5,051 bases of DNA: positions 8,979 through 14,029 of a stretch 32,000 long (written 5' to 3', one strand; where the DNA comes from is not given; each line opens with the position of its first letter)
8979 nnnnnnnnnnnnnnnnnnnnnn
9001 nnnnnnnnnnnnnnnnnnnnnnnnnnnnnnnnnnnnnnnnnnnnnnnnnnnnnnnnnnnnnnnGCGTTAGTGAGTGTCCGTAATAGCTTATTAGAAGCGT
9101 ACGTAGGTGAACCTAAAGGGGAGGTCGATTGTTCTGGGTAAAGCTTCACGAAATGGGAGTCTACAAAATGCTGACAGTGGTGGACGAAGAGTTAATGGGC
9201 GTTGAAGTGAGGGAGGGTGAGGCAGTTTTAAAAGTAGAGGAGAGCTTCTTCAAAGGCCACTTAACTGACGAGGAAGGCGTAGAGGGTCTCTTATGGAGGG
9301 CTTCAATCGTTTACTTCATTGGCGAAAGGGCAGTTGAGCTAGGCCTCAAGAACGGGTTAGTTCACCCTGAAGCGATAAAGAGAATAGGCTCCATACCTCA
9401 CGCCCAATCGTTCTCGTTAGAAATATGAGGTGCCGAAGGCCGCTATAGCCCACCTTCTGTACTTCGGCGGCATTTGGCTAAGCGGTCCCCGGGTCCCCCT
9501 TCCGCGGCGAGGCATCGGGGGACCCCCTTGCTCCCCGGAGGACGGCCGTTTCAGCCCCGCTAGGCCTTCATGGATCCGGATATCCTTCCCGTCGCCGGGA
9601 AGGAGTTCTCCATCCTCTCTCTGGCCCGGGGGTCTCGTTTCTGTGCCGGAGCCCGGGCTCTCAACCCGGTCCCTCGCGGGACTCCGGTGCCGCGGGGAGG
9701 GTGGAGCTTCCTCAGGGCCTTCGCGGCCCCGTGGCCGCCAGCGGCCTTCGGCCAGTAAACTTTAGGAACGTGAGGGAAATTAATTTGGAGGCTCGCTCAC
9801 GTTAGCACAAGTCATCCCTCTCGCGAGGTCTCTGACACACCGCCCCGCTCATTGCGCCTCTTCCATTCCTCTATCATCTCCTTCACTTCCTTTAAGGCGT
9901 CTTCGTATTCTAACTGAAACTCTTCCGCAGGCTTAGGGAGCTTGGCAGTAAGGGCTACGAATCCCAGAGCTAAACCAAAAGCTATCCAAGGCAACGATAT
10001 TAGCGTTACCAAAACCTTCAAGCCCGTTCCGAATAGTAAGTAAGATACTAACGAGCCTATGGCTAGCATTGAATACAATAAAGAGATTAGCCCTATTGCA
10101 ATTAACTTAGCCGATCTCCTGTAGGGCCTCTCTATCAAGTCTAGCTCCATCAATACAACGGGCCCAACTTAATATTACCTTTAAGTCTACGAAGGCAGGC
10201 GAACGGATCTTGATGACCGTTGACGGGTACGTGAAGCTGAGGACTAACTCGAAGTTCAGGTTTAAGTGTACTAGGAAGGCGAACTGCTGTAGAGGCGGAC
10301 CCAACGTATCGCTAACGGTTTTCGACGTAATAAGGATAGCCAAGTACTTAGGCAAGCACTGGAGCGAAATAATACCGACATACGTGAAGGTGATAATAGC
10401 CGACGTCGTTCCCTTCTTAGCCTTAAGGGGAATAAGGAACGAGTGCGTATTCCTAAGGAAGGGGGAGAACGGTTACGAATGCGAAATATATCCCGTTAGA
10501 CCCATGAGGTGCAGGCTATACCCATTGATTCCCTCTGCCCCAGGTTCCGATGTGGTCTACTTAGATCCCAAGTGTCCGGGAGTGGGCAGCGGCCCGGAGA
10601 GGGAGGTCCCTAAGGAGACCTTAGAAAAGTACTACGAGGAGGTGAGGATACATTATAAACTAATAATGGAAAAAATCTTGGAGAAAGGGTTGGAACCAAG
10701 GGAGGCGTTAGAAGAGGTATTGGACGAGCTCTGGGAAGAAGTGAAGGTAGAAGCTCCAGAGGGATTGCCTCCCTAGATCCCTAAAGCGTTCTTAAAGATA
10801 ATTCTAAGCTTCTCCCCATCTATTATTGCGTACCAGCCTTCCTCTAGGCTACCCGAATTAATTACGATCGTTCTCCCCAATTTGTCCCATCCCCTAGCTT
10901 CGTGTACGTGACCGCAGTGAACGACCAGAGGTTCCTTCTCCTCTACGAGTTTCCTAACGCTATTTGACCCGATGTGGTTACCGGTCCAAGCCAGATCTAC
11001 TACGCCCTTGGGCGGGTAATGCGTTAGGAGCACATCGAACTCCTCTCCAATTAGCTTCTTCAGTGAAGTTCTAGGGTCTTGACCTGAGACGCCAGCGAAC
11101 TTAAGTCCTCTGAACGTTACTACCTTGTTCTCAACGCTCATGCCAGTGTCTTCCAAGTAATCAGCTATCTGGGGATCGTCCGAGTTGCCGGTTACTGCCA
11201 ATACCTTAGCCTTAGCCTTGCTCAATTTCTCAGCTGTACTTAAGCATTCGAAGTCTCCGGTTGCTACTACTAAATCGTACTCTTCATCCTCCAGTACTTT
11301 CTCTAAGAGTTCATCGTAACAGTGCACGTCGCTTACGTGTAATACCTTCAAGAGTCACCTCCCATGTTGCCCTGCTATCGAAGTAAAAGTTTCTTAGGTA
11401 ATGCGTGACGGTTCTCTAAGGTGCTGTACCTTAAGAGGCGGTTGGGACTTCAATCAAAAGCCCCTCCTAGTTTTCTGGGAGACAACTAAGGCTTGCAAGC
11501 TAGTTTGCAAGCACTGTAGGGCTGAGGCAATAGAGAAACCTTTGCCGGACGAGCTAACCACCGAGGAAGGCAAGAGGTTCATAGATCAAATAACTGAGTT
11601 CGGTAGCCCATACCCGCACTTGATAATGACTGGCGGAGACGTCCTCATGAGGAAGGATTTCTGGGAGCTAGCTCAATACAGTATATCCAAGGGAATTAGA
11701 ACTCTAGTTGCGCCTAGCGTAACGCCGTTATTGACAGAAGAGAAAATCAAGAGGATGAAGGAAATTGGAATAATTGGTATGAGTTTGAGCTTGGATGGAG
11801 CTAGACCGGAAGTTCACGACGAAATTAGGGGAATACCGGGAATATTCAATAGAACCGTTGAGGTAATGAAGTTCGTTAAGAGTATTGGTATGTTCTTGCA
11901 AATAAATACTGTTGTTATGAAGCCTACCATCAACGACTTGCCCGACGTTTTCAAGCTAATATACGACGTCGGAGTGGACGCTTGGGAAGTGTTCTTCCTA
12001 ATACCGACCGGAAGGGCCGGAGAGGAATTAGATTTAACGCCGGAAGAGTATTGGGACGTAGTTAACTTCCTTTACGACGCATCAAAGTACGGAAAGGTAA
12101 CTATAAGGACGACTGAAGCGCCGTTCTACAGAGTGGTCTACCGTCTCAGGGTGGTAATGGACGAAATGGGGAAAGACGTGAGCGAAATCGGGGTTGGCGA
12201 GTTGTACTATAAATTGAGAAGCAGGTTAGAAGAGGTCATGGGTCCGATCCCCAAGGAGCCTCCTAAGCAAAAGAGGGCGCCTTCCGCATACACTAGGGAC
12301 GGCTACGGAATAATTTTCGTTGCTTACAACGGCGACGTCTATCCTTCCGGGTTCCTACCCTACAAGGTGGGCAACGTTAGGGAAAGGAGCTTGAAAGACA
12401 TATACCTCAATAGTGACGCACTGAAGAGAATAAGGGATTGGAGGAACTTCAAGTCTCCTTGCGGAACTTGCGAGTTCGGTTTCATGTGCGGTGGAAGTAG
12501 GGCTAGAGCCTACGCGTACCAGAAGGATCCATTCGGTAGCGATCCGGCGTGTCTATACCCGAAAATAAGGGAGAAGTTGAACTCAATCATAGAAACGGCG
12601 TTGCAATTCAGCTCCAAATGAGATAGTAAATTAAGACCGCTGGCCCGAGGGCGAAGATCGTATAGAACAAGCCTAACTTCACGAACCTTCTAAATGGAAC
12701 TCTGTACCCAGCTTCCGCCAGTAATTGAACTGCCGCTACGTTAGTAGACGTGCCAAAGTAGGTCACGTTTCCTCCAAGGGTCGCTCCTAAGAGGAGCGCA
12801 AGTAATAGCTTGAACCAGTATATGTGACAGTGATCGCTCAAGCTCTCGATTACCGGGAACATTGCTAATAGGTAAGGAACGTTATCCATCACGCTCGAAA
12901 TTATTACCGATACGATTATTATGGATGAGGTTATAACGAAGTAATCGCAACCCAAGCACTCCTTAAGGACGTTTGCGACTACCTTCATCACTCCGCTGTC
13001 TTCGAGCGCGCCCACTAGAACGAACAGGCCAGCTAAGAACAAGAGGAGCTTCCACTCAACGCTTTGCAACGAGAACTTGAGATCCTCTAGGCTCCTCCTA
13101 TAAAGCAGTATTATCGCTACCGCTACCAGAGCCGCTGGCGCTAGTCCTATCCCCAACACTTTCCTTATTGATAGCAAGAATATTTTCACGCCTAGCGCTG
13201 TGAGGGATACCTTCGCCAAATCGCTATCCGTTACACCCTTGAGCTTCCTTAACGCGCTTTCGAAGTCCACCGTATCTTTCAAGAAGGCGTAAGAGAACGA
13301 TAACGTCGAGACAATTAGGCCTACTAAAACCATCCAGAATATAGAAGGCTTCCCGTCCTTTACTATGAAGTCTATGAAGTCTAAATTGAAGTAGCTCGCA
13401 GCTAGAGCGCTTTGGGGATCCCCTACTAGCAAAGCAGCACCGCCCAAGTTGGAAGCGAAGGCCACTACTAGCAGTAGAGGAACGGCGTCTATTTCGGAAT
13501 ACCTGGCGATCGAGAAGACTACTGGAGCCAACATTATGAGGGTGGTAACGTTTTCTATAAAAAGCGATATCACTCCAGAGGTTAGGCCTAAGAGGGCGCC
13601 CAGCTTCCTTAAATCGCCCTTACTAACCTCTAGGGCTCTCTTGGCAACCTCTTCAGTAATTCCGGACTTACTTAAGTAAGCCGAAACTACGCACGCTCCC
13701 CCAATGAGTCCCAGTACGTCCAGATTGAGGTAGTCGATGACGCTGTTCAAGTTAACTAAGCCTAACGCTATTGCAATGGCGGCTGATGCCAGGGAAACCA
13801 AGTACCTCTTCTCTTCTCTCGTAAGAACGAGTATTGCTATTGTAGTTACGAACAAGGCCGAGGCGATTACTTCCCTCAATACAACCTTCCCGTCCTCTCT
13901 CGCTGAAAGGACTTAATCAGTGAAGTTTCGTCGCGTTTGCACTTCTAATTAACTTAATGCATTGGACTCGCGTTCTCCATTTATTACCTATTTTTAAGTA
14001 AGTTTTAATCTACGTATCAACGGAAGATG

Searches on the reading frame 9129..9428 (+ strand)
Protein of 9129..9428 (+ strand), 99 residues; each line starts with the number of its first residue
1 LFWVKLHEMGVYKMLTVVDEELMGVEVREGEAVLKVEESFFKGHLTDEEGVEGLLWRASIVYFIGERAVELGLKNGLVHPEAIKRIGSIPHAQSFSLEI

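Call 4: search_protein_families(library=pfam, proteins=[window:9129-9428:+], max_evalue=0.1)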
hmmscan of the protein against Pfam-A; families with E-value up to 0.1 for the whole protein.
window:9129-9428:+ (99 aa): 1 family
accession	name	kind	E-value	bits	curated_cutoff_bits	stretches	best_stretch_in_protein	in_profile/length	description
PF04242.18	DUF424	-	5.4e-20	71.9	25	1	13-96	8-91/92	Protein of unknown function (DUF424)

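Call 30: search_protein_families(library=ncbifam, proteins=[window:9129-9428:+], max_evalue=0.01)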
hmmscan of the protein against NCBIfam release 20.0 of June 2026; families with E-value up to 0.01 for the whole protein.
window:9129-9428:+ (99 aa): 1 family
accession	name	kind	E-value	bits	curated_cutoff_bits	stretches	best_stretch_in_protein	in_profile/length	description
TIGR00721.1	tfx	subfamily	0.0079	16.1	60.25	1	23-70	66-111/137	Tfx family DNA-binding protein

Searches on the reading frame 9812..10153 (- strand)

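Call 4: search_protein_families(library=pfam, proteins=[window:9812-10153:-], max_evalue=0.1)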
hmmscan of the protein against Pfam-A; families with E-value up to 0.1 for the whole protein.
window:9812-10153:- (113 aa): 3 families
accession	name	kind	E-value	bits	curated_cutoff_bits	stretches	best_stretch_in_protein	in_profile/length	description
PF18175.6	HU-CCDC81_bac_2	-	0.038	14.3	35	1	77-100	9-32/70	CCDC81-like prokaryotic HU domain 2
PF11286.13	DUF3087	-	0.063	13.2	23.4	1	5-73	4-68/165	Protein of unknown function (DUF3087)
PF22559.2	GNAT-phage-like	-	0.081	13.2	27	0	64-101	124-163/164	Phage GNAT-like domain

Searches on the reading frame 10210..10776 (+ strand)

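Call 4: search_protein_families(library=pfam, proteins=[window:10210-10776:+], max_evalue=0.1)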
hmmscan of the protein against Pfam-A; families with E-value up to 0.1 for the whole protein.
window:10210-10776:+ (188 aa): 1 family
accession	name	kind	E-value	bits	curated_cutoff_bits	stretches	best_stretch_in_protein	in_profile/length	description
PF03692.20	CxxCxxCC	-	6.8e-08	33.5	23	1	19-111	1-73/85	Putative zinc- or iron-chelating domain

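Call 30: search_protein_families(library=ncbifam, proteins=[window:10210-10776:+], max_evalue=0.01)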
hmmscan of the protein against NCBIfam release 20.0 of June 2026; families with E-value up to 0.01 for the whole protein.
window:10210-10776:+ (188 aa): 0 families

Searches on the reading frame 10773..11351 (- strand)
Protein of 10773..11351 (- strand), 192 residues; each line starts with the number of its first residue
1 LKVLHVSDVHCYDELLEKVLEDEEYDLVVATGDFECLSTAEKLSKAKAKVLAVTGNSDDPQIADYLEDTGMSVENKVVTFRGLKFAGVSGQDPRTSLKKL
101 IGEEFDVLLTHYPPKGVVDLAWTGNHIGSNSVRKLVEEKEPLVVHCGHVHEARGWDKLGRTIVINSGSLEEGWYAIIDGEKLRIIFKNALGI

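Call 29: search_protein_families(library=pfam, proteins=[window:10773-11351:-], max_evalue=0.001)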
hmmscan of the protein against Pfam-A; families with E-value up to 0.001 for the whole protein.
window:10773-11351:- (192 aa): 3 families
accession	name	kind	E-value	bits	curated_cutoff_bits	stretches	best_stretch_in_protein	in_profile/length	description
PF12850.12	Metallophos_2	-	5.3e-20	72.4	27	1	1-171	1-137/154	Calcineurin-like phosphoesterase superfamily domain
PF14582.11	Metallophos_3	-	4.6e-17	62.7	28.2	1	106-185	176-255/259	Metallophosphoesterase, calcineurin superfamily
PF00149.33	Metallophos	-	4.4e-12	47.3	21.5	1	1-151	1-190/191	Calcineurin-like phosphoesterase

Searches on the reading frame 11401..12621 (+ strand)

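Call 29: search_protein_families(library=pfam, proteins=[window:11401-12621:+], max_evalue=0.001)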
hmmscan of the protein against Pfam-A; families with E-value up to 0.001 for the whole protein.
window:11401-12621:+ (406 aa): 2 families
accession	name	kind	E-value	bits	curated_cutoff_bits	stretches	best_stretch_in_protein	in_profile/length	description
PF04055.27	Radical_SAM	-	7.2e-19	69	29.5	1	27-187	2-166/166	Radical SAM superfamily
PF13186.11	SPASM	-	5.7e-08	33.4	21.5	1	302-357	5-66/67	Iron-sulfur cluster-binding domain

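Call 30: search_protein_families(library=ncbifam, proteins=[window:11401-12621:+], max_evalue=0.01)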
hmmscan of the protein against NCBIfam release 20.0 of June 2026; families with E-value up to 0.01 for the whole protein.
window:11401-12621:+ (406 aa): 55 families (the best 25 are shown)
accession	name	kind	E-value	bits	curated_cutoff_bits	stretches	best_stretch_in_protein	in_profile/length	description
TIGR04053.2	TIGR04053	equivalog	3.9e-146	487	395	1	15-386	1-364/366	TIGR04053 family radical SAM/SPASM domain-containing protein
TIGR04545.1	rSAM_ahbD_hemeb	equivalog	4.3e-86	289.4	500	2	23-254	1-231/339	heme b synthase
TIGR04055.1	rSAM_NirJ2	equivalog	1.3e-60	205.6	500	2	23-245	1-222/326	putative heme d1 biosynthesis radical SAM protein NirJ2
TIGR04546.1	rSAM_ahbC_deAc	equivalog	2.7e-49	168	650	2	18-226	36-241/390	12,18-didecarboxysiroheme deacetylase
TIGR04347.1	pseudo_SAM_Halo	equivalog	1.2e-46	159.8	525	2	19-227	36-241/390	TIGR04347 family pseudo-SAM/SPASM protein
TIGR04054.1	rSAM_NirJ1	equivalog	8.3e-45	153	650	2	23-222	37-234/387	putative heme d1 biosynthesis radical SAM protein NirJ1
TIGR04051.1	rSAM_NirJ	equivalog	1.1e-39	136.4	515.45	2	23-209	3-185/354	heme d1 biosynthesis radical SAM protein NirJ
TIGR04340.1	rSAM_ACGX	hypoth_equivalog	1.2e-33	116.8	400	2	26-226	7-207/341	radical SAM/SPASM domain protein, ACGX system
NF045574.1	sacti_mat_StsB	exception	2.2e-33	115.8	625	2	23-221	97-291/466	StsB family radical SAM/SPASM domain sactipeptide maturase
TIGR03913.1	rad_SAM_trio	equivalog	7.3e-33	113.7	591.75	1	21-223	18-217/477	GDL motif peptide-associated radical SAM/SPASM maturase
TIGR04133.1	rSAM_w_lipo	hypoth_equivalog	8.3e-33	113.7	425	1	23-235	25-239/350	TIGR04133 family radical SAM/SPASM protein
TIGR03962.1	mycofact_rSAM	equivalog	1.3e-31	110.1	265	2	20-213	10-201/339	mycofactocin radical SAM maturase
TIGR04103.1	rSAM_nif11_3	equivalog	1.3e-30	106.4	725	1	25-226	8-206/412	nif11-class peptide radical SAM maturase 3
NF050035.1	rSAM_WgK_link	exception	7.8e-29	100.8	650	2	16-221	3-205/367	radical SAM/SPASM peptide maturase WgkB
TIGR02109.1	PQQ_syn_pqqE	equivalog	8.5e-29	100.6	381.35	2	19-197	4-179/358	pyrroloquinoline quinone biosynthesis protein PqqE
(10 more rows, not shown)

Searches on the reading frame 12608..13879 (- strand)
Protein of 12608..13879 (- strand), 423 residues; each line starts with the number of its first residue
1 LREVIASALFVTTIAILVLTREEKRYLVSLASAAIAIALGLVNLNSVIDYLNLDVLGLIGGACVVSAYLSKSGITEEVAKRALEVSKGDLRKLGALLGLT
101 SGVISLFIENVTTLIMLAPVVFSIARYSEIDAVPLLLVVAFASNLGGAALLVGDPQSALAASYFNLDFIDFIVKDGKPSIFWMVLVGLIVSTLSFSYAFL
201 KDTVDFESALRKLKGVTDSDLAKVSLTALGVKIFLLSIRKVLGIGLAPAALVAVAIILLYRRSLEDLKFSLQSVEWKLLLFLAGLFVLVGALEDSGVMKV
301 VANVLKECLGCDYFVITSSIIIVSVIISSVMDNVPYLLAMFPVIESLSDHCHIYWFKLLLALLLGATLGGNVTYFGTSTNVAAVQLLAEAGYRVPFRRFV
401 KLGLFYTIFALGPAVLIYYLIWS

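Call 29: search_protein_families(library=pfam, proteins=[window:12608-13879:-], max_evalue=0.001)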
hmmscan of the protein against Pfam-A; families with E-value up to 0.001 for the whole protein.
window:12608-13879:- (423 aa): 2 families
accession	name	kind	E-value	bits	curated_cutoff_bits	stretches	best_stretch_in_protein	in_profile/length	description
PF03600.22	CitMHS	-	4.5e-60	203.9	31.9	1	16-365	2-336/336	Citrate transporter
PF02040.21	ArsB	-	5.9e-14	52.7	22.2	1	29-417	26-418/423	Arsenical pump membrane protein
